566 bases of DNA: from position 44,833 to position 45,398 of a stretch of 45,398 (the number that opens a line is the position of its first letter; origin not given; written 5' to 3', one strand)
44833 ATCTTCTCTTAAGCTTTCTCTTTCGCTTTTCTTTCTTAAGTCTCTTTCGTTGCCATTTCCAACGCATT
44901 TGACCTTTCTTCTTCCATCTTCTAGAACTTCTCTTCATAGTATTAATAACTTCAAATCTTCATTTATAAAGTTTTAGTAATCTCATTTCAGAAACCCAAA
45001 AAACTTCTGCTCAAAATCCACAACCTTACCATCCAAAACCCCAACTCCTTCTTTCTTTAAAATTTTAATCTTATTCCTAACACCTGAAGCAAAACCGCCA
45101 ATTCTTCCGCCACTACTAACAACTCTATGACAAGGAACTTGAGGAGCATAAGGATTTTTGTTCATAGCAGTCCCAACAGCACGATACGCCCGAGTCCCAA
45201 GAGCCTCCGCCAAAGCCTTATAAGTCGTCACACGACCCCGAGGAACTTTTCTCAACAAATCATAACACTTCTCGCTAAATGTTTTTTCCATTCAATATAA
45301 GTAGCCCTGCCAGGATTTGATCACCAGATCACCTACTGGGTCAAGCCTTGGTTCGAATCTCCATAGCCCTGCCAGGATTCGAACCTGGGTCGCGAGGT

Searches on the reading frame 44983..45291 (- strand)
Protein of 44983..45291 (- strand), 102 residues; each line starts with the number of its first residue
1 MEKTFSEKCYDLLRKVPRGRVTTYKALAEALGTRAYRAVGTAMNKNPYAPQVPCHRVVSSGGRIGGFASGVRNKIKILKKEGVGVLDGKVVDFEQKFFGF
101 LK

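Call 84: search_protein_families(library=pfam, proteins=[window:44983-45291:-], max_evalue=0.1)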
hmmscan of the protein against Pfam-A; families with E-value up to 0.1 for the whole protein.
window:44983-45291:- (102 aa): 1 family
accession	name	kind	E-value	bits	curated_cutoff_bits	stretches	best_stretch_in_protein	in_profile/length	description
PF01035.26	DNA_binding_1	-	5.1e-29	100.4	27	1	5-83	2-81/81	6-O-methylguanine DNA methyltransferase, DNA binding domain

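Call 89: find_encoding_contigs(protein=window:44983-45291:-, flank=10000, max_places=3)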
Protein window:44983-45291:- (102 aa): 5 contigs read that carry it; 3 places shown.
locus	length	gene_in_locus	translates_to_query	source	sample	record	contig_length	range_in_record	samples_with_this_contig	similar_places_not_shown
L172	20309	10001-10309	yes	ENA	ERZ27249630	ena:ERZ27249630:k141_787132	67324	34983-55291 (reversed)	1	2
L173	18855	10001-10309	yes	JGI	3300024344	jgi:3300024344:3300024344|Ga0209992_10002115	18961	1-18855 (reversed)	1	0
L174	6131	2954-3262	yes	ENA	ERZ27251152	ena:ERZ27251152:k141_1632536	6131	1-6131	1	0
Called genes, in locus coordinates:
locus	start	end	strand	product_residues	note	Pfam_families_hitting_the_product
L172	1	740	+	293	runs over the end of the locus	-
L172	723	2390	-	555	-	PF00587:tRNA-synt_2b, PF03129:HGTP_anticodon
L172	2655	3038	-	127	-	-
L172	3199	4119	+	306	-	PF23023:Anti-Pycsar_Apyc1, PF00753:Lactamase_B, PF12706:Lactamase_B_2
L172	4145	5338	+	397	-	PF00089:Trypsin, PF13365:Trypsin_2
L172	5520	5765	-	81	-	PF14438:SM-ATX (weak), PF01423:LSM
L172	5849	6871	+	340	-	-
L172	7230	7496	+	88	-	-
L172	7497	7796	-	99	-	PF01918:Alba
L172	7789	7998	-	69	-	PF00833:Ribosomal_S17e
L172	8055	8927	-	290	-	-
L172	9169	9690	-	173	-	PF02778:tRNA_int_endo_N, PF09631:Sen15 (faint), PF01974:tRNA_int_endo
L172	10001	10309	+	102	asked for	PF01035:DNA_binding_1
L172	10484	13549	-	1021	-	-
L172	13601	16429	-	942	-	-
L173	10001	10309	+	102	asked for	PF01035:DNA_binding_1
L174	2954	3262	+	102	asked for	PF01035:DNA_binding_1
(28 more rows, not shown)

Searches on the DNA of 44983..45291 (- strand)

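Call 91: search_rna_families(source=L172, start=9500, end=10600, threshold=evalue, max_evalue=0.1)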
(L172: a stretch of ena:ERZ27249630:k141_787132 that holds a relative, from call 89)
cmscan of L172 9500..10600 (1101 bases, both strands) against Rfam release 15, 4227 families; matches with E-value up to 0.1: 2.
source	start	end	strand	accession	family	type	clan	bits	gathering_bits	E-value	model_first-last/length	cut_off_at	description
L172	9856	9928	+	RF00005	tRNA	Gene; tRNA;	CL00001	62.1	29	7.9e-13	1-71/71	no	tRNA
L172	9886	9927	+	RF01684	mascRNA-menRNA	Gene;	-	22.2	42.5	0.097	1-56/56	no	MALAT1-associated small cytoplasmic RNA/MEN beta RNA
